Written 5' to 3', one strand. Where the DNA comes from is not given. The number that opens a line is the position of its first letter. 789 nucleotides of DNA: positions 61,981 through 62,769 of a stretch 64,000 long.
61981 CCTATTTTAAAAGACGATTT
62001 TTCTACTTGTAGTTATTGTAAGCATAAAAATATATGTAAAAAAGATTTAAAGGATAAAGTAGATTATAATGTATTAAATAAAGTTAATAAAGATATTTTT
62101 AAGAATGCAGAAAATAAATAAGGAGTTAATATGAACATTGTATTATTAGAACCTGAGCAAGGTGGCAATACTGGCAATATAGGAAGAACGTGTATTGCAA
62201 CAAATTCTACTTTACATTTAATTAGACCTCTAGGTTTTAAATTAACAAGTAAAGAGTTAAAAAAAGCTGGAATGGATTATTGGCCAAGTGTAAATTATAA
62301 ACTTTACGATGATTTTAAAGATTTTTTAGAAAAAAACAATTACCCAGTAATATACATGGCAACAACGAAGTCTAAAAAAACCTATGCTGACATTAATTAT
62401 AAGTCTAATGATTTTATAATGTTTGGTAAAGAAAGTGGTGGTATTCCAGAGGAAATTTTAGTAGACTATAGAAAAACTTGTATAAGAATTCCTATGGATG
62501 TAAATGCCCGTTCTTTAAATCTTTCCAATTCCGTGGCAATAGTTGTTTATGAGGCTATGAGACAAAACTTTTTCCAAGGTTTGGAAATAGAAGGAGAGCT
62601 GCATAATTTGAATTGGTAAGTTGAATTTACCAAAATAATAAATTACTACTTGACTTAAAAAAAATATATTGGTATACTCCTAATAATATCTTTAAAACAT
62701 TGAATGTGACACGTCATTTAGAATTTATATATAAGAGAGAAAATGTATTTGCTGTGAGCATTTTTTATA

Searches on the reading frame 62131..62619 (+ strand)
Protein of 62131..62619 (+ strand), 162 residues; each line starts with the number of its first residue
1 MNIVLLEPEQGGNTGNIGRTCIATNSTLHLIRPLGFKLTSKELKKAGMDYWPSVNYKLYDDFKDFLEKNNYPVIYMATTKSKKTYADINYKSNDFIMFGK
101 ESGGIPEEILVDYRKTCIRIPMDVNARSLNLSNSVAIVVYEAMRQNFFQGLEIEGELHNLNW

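Call 60: search_protein_families(library=pfam, proteins=[window:62131-62619:+], max_evalue=0.00001)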
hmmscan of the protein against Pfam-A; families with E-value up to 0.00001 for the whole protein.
window:62131-62619:+ (162 aa): 1 family
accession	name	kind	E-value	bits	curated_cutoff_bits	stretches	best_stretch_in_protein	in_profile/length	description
PF00588.24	SpoU_methylase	-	5.9e-31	107.9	29.7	1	2-140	3-142/142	SpoU rRNA Methylase family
